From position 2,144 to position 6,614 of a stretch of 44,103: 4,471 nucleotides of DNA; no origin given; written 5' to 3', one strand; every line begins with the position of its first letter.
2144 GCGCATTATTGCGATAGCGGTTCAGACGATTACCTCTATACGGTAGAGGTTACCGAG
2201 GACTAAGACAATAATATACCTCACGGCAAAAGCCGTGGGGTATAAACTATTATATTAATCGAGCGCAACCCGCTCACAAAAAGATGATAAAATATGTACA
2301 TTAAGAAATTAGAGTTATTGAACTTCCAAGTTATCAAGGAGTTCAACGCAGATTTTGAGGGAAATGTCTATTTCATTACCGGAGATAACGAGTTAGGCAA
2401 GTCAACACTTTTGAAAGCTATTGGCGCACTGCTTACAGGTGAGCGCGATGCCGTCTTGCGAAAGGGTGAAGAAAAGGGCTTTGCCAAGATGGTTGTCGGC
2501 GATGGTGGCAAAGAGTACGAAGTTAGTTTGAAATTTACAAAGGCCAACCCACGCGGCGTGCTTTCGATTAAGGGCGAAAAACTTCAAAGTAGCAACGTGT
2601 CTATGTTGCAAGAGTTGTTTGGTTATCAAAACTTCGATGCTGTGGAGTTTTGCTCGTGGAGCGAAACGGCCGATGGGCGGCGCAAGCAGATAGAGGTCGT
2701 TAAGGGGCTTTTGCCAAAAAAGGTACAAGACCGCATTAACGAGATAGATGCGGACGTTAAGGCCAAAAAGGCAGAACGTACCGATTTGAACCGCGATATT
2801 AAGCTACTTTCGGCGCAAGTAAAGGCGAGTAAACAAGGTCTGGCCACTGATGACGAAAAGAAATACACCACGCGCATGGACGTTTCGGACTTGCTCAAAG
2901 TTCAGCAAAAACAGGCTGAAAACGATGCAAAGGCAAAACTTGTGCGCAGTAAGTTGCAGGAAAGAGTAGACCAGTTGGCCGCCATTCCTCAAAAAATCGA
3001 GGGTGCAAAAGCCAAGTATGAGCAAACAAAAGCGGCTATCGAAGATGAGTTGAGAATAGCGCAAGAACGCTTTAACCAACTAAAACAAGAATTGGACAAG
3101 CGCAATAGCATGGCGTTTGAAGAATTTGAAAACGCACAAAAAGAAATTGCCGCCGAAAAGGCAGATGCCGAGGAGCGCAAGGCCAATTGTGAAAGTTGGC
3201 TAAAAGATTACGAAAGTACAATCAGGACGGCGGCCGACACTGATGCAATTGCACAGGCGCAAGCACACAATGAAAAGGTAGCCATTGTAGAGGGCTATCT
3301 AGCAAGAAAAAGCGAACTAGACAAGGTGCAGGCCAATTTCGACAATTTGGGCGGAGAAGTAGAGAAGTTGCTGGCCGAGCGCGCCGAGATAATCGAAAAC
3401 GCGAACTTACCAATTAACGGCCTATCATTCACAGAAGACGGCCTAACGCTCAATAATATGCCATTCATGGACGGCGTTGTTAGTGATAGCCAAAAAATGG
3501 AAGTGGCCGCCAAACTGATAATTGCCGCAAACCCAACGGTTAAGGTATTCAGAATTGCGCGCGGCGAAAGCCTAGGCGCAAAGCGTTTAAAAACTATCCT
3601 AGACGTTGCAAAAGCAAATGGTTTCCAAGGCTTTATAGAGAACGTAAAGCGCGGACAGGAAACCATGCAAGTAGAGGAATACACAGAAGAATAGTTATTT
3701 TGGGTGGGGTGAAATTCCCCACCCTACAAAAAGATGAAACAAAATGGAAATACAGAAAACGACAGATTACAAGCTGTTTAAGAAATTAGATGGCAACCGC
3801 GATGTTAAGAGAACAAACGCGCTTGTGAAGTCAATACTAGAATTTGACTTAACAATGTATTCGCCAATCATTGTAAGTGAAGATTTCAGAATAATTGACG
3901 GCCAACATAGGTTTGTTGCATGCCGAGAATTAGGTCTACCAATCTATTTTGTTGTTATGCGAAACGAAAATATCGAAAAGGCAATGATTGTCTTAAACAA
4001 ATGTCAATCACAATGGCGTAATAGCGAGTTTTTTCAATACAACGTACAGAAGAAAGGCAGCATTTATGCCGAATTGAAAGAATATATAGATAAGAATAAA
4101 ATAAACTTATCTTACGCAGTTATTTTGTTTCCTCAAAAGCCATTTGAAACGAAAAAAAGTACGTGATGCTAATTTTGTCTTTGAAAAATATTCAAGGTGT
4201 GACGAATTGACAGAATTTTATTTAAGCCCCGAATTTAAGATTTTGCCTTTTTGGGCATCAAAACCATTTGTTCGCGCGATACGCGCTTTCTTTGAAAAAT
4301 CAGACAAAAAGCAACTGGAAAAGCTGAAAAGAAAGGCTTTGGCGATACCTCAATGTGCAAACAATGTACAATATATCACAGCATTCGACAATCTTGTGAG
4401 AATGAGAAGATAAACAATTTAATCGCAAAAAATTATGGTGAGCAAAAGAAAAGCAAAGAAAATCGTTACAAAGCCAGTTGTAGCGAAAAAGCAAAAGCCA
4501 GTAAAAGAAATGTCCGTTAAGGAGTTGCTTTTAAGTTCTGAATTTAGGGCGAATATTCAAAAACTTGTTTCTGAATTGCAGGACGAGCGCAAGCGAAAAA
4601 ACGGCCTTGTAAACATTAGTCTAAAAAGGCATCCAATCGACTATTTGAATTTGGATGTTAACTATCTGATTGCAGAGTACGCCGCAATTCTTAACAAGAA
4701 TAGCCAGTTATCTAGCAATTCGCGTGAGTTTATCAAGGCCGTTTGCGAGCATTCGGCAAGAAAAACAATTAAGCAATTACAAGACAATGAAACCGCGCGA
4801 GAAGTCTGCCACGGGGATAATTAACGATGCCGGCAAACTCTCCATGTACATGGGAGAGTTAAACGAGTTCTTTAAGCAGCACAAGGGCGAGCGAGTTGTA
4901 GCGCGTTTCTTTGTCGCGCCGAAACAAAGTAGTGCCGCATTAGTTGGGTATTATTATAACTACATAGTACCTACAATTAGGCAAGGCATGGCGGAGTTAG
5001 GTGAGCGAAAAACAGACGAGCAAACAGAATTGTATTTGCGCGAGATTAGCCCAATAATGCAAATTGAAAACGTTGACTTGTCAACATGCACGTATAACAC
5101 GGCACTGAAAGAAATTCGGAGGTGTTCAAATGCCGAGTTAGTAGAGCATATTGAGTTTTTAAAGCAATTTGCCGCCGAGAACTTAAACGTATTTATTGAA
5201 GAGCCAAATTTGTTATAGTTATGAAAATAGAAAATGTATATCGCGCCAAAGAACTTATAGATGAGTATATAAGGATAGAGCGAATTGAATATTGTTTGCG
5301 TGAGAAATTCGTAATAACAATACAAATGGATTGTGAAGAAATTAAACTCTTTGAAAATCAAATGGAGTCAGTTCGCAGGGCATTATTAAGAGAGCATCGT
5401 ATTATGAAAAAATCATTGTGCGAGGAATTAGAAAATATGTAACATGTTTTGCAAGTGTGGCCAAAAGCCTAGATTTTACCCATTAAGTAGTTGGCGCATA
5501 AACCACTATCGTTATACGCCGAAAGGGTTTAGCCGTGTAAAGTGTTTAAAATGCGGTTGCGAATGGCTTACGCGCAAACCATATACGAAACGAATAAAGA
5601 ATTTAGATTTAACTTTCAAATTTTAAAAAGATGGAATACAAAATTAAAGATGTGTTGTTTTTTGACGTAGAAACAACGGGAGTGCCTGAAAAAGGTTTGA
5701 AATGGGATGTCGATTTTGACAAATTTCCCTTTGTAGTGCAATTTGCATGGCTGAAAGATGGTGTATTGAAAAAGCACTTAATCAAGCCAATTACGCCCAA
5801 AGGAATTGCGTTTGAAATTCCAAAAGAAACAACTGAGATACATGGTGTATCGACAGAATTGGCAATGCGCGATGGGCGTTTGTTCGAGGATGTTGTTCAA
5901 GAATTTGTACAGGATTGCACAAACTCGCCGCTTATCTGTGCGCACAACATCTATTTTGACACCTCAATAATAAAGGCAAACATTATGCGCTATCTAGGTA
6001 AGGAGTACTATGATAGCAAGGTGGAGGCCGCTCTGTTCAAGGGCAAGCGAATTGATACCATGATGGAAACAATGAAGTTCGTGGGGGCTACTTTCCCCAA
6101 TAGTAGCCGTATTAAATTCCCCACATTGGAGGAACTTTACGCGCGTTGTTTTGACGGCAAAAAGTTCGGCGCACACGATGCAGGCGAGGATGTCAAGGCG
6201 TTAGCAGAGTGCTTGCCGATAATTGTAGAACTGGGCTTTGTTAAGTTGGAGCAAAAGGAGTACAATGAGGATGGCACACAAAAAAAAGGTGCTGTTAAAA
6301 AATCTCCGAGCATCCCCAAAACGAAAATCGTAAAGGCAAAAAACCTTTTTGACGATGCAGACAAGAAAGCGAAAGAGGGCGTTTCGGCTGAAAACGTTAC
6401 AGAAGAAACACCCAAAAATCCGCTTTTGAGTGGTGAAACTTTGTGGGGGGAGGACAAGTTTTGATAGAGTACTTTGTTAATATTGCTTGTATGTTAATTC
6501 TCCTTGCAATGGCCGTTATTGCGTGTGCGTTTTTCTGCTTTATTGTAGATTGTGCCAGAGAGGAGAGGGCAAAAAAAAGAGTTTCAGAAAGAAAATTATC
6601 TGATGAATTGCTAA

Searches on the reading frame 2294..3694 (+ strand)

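Call 76: search_protein_families(library=pfam, proteins=[window:2294-3694:+], max_evalue=0.001)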
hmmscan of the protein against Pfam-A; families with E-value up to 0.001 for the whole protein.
window:2294-3694:+ (466 aa): 5 families
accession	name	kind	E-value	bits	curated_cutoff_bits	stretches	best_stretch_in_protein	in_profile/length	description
PF13175.12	AAA_15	-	1.3e-11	45.2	32.1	1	1-375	1-299/374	AAA ATPase domain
PF13476.12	AAA_23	-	1.4e-08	36.1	27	1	5-268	1-194/201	AAA domain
PF13555.12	AAA_29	-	5.8e-07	29.6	27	1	4-51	2-50/61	P-loop containing region of AAA domain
PF13514.12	AAA_27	-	6.1e-05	23.1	22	1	1-49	1-52/206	AAA domain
PF02463.25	SMC_N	-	0.0005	20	40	1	2-65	1-66/220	RecF/RecN/SMC N terminal domain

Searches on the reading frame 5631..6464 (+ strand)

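Call 76: search_protein_families(library=pfam, proteins=[window:5631-6464:+], max_evalue=0.001)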
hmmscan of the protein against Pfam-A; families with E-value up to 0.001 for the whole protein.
window:5631-6464:+ (277 aa): 1 family
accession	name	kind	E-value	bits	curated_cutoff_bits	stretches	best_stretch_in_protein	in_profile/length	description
PF00929.31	RNase_T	-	7.4e-07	30.3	24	1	62-193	48-162/164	Exonuclease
